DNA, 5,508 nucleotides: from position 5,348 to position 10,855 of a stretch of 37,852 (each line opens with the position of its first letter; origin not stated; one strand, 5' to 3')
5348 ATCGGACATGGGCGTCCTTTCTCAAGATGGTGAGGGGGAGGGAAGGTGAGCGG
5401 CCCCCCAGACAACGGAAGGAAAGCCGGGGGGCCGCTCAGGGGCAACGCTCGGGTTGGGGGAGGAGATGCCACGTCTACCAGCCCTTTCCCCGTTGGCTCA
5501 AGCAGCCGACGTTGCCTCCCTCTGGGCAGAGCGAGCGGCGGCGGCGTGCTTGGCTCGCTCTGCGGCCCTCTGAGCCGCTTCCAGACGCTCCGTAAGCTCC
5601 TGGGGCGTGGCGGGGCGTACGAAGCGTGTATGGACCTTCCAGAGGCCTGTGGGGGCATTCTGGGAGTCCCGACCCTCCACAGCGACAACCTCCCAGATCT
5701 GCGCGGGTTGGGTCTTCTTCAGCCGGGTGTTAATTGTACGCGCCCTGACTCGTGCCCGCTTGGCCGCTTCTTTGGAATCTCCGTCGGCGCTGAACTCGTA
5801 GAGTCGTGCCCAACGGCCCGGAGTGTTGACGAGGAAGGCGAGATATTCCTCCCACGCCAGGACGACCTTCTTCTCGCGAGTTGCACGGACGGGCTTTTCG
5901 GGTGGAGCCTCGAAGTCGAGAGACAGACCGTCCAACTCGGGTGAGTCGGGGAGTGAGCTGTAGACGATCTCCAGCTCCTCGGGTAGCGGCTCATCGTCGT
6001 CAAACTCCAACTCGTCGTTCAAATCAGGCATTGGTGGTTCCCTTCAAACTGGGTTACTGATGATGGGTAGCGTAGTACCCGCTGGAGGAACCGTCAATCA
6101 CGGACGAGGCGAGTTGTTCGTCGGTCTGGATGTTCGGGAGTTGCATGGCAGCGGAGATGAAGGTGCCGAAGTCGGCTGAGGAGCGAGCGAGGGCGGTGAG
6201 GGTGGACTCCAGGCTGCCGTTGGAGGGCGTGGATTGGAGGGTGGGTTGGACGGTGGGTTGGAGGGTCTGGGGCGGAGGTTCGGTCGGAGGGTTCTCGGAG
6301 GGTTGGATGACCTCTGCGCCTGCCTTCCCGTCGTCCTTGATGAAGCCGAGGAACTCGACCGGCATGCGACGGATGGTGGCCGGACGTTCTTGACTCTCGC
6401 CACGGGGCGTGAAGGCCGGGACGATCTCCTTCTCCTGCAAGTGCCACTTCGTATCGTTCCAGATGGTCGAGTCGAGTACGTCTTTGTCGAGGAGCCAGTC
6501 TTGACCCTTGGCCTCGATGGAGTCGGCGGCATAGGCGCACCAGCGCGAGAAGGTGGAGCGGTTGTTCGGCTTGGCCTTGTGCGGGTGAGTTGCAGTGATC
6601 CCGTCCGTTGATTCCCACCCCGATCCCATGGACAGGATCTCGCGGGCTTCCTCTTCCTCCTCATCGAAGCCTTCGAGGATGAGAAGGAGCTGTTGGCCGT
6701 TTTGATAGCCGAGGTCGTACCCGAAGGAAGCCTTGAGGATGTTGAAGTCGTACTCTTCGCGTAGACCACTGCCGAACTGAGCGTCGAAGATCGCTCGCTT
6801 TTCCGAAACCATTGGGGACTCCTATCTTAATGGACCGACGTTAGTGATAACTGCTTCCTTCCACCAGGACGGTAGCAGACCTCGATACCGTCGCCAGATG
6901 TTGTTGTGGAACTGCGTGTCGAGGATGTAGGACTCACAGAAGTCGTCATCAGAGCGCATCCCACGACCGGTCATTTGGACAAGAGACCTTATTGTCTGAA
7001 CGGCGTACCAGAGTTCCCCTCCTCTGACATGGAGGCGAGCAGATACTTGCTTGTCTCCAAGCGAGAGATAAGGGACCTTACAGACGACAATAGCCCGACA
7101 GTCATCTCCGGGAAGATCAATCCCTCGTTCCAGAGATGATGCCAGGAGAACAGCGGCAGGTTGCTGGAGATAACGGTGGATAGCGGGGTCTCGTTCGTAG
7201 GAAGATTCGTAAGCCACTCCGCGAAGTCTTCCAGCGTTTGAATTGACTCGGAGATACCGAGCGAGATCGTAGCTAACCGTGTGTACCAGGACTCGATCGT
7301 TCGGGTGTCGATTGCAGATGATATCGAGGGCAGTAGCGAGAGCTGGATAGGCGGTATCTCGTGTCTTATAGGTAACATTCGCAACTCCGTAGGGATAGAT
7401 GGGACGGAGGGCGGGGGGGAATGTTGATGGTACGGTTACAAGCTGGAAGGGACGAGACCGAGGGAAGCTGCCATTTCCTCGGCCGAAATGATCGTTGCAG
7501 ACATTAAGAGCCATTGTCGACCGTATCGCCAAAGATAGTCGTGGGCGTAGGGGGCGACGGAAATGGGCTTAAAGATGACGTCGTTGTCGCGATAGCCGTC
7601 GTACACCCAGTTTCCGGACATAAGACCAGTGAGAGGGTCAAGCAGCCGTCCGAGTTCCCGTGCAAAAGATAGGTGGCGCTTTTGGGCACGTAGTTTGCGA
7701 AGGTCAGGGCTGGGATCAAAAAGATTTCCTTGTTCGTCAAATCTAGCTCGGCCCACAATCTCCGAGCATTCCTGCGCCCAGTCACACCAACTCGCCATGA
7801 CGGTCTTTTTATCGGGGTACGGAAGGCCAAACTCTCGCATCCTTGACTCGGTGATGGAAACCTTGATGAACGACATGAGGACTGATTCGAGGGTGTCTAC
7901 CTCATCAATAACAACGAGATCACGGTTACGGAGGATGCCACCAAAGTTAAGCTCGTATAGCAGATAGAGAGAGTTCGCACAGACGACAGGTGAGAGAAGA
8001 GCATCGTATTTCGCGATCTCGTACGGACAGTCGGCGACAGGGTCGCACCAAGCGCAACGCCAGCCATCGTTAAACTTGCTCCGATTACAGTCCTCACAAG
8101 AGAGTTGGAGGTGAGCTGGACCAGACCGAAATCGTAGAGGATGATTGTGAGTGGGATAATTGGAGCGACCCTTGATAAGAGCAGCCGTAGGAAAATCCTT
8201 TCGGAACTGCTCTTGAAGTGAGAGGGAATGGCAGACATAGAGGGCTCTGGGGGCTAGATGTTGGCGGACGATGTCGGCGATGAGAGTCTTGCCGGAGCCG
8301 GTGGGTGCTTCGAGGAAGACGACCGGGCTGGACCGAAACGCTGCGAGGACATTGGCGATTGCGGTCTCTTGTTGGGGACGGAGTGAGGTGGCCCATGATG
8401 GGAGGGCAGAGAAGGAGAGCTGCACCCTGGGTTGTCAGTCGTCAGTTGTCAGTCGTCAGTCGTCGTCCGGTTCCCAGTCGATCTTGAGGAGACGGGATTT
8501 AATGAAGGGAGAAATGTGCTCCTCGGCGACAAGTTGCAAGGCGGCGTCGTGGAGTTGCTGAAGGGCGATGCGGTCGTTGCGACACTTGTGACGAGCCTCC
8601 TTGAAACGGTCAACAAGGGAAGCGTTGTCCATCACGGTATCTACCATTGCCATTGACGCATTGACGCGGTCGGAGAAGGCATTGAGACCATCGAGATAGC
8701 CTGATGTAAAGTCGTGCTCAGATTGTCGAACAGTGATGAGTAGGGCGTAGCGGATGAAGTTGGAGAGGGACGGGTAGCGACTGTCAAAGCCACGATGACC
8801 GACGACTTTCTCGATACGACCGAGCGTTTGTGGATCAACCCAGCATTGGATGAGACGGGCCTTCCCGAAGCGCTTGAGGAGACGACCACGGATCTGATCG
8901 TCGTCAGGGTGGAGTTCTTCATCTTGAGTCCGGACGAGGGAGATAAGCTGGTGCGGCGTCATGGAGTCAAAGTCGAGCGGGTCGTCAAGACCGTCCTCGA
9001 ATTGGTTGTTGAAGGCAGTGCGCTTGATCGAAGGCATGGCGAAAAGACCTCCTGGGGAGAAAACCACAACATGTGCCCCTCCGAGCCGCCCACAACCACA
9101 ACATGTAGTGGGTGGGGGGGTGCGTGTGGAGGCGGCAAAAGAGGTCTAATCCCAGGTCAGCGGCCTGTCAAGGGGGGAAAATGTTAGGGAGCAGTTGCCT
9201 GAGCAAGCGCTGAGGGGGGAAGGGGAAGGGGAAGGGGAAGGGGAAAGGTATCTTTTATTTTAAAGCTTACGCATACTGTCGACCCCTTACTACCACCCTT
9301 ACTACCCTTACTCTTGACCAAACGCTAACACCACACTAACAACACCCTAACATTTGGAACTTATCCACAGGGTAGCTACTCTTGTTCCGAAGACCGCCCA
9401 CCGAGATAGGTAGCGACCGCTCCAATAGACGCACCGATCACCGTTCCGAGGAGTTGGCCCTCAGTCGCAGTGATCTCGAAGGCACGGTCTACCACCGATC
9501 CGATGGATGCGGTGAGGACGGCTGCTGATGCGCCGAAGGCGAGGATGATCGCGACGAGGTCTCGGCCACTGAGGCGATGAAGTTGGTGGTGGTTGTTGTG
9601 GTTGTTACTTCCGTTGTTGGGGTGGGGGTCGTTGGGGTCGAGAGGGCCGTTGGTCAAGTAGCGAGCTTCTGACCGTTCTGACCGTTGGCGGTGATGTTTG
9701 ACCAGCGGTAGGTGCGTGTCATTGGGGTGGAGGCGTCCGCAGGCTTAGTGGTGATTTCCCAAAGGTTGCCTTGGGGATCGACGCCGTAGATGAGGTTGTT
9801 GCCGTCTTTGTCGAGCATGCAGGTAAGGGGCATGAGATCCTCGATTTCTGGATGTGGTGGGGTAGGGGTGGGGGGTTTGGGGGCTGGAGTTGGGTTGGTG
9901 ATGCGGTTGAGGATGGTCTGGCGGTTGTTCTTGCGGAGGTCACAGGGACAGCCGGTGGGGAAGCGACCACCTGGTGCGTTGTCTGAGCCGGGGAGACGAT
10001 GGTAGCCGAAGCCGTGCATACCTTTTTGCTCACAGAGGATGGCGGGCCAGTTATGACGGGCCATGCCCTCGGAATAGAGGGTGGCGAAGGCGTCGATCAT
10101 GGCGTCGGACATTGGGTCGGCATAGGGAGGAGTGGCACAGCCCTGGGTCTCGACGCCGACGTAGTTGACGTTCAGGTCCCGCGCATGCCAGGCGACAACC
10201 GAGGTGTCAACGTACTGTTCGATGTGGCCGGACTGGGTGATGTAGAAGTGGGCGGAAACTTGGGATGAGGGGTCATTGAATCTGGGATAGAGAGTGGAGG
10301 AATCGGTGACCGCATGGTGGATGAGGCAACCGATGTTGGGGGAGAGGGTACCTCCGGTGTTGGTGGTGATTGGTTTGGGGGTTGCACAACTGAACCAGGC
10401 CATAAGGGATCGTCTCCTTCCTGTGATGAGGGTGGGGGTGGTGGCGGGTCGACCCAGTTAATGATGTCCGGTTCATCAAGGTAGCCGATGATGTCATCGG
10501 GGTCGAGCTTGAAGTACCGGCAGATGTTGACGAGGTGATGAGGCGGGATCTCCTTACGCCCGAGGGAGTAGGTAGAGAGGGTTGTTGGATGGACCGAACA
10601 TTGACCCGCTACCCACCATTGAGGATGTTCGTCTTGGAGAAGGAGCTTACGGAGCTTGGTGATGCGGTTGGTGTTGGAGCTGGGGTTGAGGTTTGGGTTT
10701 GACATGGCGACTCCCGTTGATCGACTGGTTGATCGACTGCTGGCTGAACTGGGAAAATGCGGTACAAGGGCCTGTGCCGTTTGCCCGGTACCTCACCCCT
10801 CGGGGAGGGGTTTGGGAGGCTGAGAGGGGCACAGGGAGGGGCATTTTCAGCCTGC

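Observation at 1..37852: The + strand is G-rich whatever the gene direction, and this reshapes the two halves of the proteome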

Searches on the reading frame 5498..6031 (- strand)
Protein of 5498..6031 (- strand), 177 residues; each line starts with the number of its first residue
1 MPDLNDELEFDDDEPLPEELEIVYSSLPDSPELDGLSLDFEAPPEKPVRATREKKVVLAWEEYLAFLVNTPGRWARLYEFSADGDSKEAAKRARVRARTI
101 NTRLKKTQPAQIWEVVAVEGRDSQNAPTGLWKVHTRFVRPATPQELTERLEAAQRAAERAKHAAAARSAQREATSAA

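Call 30: search_protein_families(library=pfam, proteins=[window:5498-6031:-], max_evalue=0.01)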
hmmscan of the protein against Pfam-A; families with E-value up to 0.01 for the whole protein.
window:5498-6031:- (177 aa): 0 families

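Call 42: search_protein_families(library=phrogs, proteins=[window:5498-6031:-], max_evalue=0.01)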
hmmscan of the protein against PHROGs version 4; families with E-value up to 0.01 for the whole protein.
window:5498-6031:- (177 aa): 0 families

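Call 58: search_protein_families(library=ncbifam, proteins=[window:5498-6031:-], max_evalue=0.05)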
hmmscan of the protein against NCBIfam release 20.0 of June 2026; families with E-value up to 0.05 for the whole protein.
window:5498-6031:- (177 aa): 0 families

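Call 67: search_solved_structures(query=window:5498-6031:-, max_evalue=1)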
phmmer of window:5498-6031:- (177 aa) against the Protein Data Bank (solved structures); distinct sequences matched with E-value up to 1: 1.
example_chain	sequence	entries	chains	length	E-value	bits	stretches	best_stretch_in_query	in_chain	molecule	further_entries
2ee2_A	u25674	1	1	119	0.83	12.8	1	40-111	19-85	Contactin-1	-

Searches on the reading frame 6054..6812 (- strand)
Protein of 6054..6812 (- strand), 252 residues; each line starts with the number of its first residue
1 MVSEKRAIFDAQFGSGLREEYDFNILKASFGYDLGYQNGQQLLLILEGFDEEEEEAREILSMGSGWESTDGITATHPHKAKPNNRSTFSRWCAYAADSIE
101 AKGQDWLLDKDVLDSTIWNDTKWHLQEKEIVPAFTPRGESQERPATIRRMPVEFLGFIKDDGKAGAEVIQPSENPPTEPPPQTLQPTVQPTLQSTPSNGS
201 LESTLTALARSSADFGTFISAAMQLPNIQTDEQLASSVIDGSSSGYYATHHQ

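Call 30: search_protein_families(library=pfam, proteins=[window:6054-6812:-], max_evalue=0.01)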
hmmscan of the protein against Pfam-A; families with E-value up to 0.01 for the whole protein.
window:6054-6812:- (252 aa): 0 families

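Call 42: search_protein_families(library=phrogs, proteins=[window:6054-6812:-], max_evalue=0.01)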
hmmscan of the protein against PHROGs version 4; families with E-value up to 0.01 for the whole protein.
window:6054-6812:- (252 aa): 0 families

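Call 58: search_protein_families(library=ncbifam, proteins=[window:6054-6812:-], max_evalue=0.05)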
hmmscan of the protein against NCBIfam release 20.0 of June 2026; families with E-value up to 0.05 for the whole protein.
window:6054-6812:- (252 aa): 0 families

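Call 66: search_solved_structures(query=window:6054-6812:-, max_evalue=1)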
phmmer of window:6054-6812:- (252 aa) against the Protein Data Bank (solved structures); distinct sequences matched with E-value up to 1: 0.

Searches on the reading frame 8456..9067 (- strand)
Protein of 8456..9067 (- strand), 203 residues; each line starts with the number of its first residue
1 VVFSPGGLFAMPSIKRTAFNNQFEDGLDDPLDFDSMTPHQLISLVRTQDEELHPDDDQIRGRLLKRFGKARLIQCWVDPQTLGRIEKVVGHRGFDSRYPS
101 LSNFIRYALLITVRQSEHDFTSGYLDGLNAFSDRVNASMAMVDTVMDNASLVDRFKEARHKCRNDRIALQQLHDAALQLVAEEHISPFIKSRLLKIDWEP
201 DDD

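Call 31: search_protein_families(library=pfam, proteins=[window:8456-9067:-], max_evalue=0.01)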
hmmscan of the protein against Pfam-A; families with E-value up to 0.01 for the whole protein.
window:8456-9067:- (203 aa): 0 families

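Call 42: search_protein_families(library=phrogs, proteins=[window:8456-9067:-], max_evalue=0.01)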
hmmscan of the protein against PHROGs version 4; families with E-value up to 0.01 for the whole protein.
window:8456-9067:- (203 aa): 0 families

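Call 58: search_protein_families(library=ncbifam, proteins=[window:8456-9067:-], max_evalue=0.05)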
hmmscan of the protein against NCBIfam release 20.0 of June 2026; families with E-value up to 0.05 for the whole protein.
window:8456-9067:- (203 aa): 0 families

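Call 68: search_solved_structures(query=window:8456-9067:-, max_evalue=1)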
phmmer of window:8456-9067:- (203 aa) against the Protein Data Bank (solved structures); distinct sequences matched with E-value up to 1: 2.
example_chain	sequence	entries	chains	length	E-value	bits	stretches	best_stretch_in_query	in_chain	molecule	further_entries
4pel_A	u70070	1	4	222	0.51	13.2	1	101-139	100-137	Penicillin G acylase subunit alpha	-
4pem_A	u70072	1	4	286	0.77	12.6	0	102-139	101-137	Penicillin G acylase Alpha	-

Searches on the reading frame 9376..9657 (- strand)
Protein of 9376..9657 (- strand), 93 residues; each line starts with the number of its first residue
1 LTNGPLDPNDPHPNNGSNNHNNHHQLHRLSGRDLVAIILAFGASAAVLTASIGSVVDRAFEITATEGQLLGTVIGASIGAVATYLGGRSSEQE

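Call 31: search_protein_families(library=pfam, proteins=[window:9376-9657:-], max_evalue=0.01)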
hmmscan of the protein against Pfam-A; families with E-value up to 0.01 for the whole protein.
window:9376-9657:- (93 aa): 1 family
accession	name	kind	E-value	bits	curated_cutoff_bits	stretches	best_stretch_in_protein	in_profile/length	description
PF05433.20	Rick_17kDa_Anti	-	0.0069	16.7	24.2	0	52-83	13-39/43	Glycine zipper 2TM domain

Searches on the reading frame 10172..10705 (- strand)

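Call 31: search_protein_families(library=pfam, proteins=[window:10172-10705:-], max_evalue=0.01)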
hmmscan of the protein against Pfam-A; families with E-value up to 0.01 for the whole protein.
window:10172-10705:- (177 aa): 1 family
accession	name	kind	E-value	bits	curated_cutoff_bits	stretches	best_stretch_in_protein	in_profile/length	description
PF13443.12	HTH_26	-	0.001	19.7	22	1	33-76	17-61/63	Cro/C1-type HTH DNA-binding domain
